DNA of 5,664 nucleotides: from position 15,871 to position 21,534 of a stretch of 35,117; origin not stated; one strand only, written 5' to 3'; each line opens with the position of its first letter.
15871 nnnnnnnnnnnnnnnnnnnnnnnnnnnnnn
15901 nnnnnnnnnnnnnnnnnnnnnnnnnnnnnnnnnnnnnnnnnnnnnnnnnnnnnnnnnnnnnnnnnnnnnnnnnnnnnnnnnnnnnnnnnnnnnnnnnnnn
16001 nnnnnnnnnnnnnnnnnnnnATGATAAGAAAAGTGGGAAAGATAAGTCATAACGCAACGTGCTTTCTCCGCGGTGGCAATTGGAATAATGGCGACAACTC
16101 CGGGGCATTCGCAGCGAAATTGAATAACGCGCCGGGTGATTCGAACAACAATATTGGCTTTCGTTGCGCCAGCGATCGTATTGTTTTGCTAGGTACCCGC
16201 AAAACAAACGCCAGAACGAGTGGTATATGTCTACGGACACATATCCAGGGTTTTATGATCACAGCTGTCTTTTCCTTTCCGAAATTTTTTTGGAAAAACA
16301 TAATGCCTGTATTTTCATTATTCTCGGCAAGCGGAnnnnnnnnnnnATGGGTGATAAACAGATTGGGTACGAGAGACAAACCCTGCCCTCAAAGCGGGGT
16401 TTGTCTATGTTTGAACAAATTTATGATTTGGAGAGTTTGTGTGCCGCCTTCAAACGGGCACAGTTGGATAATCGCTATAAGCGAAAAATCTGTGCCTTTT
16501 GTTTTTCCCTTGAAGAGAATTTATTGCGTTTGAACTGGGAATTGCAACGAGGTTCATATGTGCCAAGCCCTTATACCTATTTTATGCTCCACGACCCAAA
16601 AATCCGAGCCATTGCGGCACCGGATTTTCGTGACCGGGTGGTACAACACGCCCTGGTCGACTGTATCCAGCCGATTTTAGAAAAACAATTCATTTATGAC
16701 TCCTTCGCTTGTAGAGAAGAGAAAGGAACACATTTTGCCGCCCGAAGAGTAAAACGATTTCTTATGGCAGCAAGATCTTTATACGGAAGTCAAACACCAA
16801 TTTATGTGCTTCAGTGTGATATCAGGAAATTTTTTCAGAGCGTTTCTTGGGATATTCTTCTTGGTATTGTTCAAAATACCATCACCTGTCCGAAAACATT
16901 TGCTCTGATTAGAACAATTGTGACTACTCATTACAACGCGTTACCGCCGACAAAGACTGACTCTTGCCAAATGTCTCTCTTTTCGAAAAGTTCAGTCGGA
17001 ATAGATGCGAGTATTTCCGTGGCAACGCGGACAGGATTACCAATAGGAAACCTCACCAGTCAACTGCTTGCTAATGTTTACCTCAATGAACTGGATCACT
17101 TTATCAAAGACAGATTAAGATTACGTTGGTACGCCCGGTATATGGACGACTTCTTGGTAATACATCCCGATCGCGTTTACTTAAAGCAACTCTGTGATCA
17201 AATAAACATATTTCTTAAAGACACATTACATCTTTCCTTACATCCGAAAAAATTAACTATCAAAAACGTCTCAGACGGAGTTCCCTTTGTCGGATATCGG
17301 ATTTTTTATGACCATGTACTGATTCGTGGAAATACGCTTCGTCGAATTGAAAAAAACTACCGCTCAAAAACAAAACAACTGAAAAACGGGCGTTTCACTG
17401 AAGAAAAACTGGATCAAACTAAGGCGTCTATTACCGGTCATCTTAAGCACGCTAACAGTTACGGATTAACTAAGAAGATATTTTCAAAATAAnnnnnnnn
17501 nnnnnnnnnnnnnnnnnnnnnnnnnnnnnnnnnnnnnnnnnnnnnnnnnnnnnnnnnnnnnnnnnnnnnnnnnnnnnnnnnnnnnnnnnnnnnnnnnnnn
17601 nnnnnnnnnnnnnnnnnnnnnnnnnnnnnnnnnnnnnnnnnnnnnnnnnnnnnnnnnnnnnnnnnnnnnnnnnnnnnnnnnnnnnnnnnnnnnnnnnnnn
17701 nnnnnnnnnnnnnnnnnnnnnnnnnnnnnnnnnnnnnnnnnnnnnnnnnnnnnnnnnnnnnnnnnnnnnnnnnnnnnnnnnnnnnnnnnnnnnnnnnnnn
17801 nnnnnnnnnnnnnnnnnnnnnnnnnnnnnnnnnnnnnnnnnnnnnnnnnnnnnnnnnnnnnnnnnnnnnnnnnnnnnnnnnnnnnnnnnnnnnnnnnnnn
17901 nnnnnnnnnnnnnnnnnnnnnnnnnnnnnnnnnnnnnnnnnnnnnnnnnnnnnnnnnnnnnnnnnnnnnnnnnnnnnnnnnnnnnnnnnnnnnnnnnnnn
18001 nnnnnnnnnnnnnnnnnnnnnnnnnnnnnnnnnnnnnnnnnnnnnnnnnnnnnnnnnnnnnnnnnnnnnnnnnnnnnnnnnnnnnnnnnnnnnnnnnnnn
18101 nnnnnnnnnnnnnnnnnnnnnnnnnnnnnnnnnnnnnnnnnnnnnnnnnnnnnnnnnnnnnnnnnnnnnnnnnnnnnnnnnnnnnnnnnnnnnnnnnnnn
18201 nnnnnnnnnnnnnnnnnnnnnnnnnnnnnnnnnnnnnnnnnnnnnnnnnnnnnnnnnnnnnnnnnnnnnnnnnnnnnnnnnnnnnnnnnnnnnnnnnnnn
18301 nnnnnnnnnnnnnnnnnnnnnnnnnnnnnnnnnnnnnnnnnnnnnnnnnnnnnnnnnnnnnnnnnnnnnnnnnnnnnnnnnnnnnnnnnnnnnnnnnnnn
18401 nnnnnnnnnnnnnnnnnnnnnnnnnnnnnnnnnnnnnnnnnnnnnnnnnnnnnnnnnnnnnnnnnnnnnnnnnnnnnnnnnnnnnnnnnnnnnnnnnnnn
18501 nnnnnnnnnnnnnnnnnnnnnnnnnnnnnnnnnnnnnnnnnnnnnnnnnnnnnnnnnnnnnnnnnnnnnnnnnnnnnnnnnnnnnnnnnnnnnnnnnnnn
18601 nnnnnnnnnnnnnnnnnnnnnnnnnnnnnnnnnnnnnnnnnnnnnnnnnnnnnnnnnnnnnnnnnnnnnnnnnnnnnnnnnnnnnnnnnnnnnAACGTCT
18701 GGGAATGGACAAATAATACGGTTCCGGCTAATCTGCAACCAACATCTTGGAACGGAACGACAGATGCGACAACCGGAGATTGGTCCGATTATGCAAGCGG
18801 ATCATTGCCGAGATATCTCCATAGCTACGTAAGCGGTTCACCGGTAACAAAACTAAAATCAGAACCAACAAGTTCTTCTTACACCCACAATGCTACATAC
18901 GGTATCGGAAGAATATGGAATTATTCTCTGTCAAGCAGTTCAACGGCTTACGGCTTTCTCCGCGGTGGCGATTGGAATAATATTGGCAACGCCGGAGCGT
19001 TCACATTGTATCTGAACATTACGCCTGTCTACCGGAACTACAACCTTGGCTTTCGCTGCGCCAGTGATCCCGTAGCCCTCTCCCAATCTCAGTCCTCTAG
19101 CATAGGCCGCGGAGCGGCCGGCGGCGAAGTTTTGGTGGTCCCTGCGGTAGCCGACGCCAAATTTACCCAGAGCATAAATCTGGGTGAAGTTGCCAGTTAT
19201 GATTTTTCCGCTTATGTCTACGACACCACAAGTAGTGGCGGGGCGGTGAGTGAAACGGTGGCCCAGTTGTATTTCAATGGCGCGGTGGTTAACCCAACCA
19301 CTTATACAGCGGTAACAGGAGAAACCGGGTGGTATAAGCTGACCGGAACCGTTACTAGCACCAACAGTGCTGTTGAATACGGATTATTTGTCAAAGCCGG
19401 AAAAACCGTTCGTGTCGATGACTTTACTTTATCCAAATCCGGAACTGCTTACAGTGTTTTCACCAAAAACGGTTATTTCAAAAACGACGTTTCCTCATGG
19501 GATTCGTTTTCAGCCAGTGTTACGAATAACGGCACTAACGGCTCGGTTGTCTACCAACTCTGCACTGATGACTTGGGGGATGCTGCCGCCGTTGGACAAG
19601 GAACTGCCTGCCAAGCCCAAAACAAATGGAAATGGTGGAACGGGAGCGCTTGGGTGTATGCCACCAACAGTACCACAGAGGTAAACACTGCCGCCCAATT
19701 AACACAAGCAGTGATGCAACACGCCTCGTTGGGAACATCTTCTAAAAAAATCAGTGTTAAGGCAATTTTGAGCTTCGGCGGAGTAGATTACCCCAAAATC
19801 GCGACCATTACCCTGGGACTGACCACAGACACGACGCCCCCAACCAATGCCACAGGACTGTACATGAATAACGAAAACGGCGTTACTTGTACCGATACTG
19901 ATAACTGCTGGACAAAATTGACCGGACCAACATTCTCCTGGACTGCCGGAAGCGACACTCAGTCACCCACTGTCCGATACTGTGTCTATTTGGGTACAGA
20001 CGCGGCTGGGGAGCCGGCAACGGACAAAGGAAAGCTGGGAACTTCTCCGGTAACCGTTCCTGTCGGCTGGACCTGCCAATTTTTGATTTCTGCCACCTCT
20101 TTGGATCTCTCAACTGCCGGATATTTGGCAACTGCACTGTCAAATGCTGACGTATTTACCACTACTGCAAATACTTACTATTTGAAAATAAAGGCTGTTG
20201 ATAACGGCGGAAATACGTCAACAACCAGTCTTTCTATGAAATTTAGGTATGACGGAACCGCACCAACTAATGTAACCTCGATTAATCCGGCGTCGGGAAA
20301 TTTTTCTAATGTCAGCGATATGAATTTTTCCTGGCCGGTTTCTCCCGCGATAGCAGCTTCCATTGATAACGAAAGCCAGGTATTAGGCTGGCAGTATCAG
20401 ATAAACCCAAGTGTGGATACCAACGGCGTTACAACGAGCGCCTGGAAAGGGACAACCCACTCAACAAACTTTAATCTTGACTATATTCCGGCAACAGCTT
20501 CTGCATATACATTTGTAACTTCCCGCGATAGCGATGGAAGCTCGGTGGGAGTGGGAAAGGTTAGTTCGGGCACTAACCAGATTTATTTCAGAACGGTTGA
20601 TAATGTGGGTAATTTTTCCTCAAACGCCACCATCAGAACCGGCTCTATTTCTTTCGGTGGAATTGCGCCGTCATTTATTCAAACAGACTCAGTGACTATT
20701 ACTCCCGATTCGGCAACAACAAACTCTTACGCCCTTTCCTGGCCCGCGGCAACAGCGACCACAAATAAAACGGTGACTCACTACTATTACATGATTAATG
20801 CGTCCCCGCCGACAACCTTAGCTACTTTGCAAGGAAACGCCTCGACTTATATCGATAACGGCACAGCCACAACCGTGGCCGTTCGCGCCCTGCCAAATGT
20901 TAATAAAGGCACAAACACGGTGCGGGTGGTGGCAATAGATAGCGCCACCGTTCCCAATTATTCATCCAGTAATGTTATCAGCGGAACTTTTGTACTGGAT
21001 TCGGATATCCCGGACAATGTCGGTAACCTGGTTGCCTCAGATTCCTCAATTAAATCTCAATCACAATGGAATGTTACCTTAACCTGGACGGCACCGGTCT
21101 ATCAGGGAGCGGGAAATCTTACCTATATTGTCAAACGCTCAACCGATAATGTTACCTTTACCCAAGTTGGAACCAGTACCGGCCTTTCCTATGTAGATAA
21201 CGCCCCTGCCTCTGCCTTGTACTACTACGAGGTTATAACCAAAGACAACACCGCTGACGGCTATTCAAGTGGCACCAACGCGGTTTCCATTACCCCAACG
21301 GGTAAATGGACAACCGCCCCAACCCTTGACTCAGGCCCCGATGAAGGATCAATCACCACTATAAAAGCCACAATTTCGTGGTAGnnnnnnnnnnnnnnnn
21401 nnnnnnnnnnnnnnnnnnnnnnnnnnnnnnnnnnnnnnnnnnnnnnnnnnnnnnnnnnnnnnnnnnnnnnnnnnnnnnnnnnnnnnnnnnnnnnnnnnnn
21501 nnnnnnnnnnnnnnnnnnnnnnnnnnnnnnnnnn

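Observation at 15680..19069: DGR2 has intact Avd-TR-RT, but the adjacent VR-like scaffold is not its adenine-specific product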

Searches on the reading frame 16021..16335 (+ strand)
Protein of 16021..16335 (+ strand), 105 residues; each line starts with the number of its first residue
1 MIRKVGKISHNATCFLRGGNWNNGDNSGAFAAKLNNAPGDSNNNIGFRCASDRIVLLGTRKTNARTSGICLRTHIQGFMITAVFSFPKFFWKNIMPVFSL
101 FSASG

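Call 58: search_protein_families(library=pfam, proteins=[window:16021-16335:+], max_evalue=1)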
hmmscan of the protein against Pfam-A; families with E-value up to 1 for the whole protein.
window:16021-16335:+ (105 aa): 1 family
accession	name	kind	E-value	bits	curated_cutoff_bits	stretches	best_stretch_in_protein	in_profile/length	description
PF03781.23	FGE-sulfatase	-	0.01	15.9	23.3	1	14-50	215-254/255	Sulfatase-modifying factor enzyme 1-like domain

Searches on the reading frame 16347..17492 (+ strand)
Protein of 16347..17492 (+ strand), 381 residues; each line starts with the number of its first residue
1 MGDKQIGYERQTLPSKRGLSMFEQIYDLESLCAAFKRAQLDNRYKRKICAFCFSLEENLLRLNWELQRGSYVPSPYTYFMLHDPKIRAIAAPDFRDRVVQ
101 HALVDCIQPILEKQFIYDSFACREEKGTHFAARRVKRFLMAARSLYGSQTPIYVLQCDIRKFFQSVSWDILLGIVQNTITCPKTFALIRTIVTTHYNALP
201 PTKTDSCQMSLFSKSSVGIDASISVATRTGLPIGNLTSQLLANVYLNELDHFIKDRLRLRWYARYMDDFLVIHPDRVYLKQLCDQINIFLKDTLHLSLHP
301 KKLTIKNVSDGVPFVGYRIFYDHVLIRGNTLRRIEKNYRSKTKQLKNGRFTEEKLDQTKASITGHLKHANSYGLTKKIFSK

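Call 7: search_protein_families(library=pfam, proteins=[window:16347-17492:+], max_evalue=0.01)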
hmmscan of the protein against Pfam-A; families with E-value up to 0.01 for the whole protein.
window:16347-17492:+ (381 aa): 1 family
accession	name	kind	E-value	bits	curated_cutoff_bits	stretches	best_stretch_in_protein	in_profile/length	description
PF00078.32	RVT_1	-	1.5e-22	80.8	29.6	1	85-319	8-205/205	Reverse transcriptase (RNA-dependent DNA polymerase)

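Call 12: find_encoding_contigs(protein=window:16347-17492:+, flank=10000, max_places=10)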
Protein window:16347-17492:+ (381 aa): 8 contigs read that carry it; 7 places shown.
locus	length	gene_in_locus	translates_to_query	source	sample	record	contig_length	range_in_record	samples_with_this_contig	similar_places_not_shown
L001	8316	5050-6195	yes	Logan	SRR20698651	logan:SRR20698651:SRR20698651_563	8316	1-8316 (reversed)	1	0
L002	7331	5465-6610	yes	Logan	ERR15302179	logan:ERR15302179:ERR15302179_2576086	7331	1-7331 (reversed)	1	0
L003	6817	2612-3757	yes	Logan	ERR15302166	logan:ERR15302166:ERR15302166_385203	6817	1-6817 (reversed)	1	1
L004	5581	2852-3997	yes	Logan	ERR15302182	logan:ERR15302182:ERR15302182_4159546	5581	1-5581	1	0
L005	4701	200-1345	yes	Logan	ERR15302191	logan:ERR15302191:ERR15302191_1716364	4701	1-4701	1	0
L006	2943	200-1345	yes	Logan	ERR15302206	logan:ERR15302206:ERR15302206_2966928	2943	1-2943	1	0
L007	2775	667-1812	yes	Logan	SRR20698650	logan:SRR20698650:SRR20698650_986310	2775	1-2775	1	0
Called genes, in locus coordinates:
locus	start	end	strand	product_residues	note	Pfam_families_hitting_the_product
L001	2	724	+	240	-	?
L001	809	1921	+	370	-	PF01935:DUF87, PF12846:AAA_10, PF19044:P-loop_TraG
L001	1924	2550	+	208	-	PF01551:Peptidase_M23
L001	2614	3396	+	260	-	-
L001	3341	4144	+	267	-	PF08843:AbiEii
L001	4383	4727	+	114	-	PF22296:bAvd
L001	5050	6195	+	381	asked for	PF00078:RVT_1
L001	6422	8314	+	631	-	?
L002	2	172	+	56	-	?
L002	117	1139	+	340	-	PF00665:rve, PF13683:rve_3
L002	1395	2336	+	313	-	PF12846:AAA_10, PF19044:P-loop_TraG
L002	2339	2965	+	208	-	PF01551:Peptidase_M23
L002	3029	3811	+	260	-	-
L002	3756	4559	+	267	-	PF08843:AbiEii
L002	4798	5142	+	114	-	PF05635:23S_rRNA_IVP (weak), PF22296:bAvd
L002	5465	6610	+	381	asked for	PF00078:RVT_1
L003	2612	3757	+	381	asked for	PF00078:RVT_1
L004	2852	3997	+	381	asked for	PF00078:RVT_1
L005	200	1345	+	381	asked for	PF00078:RVT_1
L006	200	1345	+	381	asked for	PF00078:RVT_1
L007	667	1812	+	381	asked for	PF00078:RVT_1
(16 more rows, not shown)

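Call 28: find_homologous_proteins(query=window:16347-17489:+, max_evalue=1e-30)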
Query window:16347-17489:+ (381 aa): 4483 proteins with E <= 1e-30 among 7829 candidates; the best 120 are listed.
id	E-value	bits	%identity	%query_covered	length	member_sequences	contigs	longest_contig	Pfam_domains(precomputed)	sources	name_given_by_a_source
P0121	2.2e-258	874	100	100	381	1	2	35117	PF00078.33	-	-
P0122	1.6e-214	730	87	95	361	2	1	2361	PF00078.33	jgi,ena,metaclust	metaclust:\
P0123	1.7e-205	700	80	100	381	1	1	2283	PF00078.33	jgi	-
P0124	2.2e-179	614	74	95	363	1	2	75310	PF00078.33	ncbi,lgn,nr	ncbi:group II intron reverse transcriptase domain-containing protein [Candidatus Collierbacteria bac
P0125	9.6e-177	606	73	95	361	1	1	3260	PF00078.33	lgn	-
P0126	1.5e-176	605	73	95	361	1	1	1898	PF00078.33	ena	-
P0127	2.9e-176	604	72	95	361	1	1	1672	PF00078.33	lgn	-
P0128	1.9e-175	602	73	95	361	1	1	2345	PF00078.33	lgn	-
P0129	1.9e-175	602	70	99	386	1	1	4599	PF00078.33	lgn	-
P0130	1.9e-175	602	73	95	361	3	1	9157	PF00078.33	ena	-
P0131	7.3e-175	600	73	94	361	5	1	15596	PF00078.33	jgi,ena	-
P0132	1.5e-174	599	73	94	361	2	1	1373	PF00078.33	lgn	-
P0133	3.5e-174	597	72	95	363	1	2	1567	PF00078.33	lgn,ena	-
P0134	6.2e-174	597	72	94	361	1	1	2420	PF00078.33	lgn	-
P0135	2.0e-173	595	72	94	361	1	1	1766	PF00078.33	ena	-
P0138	2.8e-171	588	71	95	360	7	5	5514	PF00078.33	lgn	-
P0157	1.4e-158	546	69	94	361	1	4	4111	PF00078.33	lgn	-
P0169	3.0e-133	463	55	94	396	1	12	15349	PF00078.33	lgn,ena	-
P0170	4.2e-133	462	57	93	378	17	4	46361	PF00078.33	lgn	-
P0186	6.0e-129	449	57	94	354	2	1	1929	PF00078.33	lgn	-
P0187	6.5e-129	448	57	95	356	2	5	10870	PF00078.33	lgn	-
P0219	2.5e-121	423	54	93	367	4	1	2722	PF00078.33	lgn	-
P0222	7.7e-121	422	52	95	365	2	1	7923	PF00078.33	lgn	-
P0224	4.4e-120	419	51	95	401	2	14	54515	PF00078.33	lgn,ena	-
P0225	5.3e-120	419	53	95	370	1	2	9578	PF00078.33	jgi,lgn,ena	-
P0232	3.1e-118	413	52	95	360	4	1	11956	PF00078.33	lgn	-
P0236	5.0e-118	413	52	94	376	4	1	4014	PF00078.33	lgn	-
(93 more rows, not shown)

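Call 32: find_encoding_contigs(protein=P0219, flank=10000, max_places=10)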
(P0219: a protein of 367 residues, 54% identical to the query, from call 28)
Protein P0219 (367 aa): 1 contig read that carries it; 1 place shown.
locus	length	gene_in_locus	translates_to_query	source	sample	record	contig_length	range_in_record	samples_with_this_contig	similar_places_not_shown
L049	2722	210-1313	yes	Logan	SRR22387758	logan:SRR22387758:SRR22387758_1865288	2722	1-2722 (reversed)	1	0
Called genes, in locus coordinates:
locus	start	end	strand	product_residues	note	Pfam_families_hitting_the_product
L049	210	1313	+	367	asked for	PF00078:RVT_1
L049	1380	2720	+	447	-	?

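Call 33: find_encoding_contigs(protein=P0222, flank=10000, max_places=10)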
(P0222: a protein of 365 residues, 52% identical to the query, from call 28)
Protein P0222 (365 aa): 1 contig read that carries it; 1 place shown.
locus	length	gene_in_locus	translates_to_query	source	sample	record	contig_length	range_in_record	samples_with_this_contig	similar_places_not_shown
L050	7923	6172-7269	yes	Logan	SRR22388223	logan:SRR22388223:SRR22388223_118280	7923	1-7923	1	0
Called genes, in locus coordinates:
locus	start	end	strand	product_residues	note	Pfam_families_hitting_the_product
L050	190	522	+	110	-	PF04956:TrbC, PF18895:T4SS_pilin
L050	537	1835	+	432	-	PF18895:T4SS_pilin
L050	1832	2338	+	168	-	-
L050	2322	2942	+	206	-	PF26593:TraC-like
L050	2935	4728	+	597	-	PF01935:DUF87, PF12846:AAA_10, PF19044:P-loop_TraG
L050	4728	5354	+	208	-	PF01551:Peptidase_M23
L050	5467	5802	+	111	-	PF22296:bAvd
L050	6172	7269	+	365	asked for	PF00078:RVT_1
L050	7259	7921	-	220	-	?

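Call 46: list_cluster_members(proteins=[P0138, P0157, P0170, P0187, P0169, P0224, P0225, P0232, P0236, P0186])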
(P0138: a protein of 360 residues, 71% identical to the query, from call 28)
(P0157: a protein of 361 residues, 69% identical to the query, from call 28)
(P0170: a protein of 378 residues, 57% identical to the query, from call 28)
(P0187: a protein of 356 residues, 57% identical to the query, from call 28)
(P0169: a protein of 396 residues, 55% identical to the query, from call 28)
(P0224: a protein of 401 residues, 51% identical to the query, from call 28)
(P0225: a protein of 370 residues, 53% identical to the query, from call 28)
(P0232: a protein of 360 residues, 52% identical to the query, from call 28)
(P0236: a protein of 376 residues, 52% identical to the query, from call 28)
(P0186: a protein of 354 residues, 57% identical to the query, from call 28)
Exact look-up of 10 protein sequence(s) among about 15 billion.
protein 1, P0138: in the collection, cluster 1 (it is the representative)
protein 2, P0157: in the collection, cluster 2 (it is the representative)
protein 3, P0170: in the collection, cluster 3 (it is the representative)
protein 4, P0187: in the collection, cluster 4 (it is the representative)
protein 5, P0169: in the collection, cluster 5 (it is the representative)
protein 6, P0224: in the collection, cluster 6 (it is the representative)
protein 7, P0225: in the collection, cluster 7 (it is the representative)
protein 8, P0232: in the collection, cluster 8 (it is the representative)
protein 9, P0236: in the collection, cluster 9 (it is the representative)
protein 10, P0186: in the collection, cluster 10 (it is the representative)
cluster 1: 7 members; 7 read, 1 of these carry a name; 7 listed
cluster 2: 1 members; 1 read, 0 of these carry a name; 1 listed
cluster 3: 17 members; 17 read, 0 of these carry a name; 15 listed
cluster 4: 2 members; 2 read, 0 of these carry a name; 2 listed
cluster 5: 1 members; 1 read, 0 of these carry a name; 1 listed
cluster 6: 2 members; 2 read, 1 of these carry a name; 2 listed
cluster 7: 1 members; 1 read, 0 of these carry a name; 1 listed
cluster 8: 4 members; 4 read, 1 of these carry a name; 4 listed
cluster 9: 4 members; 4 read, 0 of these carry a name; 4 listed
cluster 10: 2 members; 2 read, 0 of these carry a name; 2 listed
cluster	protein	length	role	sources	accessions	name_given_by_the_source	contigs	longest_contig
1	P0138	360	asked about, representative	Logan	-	-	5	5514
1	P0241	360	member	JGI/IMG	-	retron-type reverse transcriptase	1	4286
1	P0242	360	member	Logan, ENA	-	-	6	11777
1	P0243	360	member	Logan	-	-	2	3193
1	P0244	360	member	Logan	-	-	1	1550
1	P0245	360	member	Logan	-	-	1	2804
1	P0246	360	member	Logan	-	-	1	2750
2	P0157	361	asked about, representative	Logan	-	-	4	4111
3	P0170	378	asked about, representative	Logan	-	-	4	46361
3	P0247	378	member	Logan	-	-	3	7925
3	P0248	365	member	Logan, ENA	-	-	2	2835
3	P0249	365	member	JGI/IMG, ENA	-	-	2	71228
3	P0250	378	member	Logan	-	-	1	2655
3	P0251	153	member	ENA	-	-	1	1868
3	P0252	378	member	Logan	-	-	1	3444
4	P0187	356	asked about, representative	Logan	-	-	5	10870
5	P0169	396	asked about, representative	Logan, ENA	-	-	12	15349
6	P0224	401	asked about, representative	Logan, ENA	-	-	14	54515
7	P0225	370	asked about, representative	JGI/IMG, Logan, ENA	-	-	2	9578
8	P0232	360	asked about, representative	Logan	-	-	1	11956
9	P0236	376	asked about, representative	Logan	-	-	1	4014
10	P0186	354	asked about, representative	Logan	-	-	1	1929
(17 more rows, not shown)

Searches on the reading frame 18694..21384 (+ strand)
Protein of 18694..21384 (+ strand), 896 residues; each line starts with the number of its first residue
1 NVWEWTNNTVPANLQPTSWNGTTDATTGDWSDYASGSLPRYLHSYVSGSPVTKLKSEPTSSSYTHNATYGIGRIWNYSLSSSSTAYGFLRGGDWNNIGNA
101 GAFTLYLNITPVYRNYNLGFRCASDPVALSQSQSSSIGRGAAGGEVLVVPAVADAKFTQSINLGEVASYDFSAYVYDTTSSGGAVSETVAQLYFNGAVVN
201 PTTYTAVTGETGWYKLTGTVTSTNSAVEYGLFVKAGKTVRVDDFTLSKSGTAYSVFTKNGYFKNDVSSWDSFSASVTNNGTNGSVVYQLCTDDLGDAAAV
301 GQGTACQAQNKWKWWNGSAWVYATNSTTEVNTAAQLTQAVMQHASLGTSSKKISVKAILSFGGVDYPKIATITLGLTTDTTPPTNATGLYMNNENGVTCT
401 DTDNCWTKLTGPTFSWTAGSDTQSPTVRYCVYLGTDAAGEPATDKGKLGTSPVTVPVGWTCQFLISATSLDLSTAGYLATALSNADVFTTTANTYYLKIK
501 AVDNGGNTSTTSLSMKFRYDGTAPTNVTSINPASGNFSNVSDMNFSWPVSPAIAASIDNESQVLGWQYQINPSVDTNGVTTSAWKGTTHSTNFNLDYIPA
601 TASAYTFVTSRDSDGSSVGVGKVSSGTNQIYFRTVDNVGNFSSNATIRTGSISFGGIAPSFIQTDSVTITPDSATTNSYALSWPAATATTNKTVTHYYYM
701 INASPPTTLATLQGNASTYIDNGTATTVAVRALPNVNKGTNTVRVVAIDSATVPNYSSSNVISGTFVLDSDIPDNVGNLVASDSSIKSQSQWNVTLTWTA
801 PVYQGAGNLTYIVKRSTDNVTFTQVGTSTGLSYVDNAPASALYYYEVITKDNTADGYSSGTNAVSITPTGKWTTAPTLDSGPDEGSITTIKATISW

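Call 7: search_protein_families(library=pfam, proteins=[window:18694-21384:+], max_evalue=0.01)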
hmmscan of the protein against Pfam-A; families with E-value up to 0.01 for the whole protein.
window:18694-21384:+ (896 aa): 0 families

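Call 58: search_protein_families(library=pfam, proteins=[window:19069-21381:+], max_evalue=1)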
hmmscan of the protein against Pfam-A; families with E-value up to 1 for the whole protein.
window:19069-21381:+ (771 aa): 1 family
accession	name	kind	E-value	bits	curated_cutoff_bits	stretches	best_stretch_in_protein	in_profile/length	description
PF00529.27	CusB_dom_1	-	0.72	10.6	26.5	0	475-634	12-48/89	Cation efflux system protein CusB domain 1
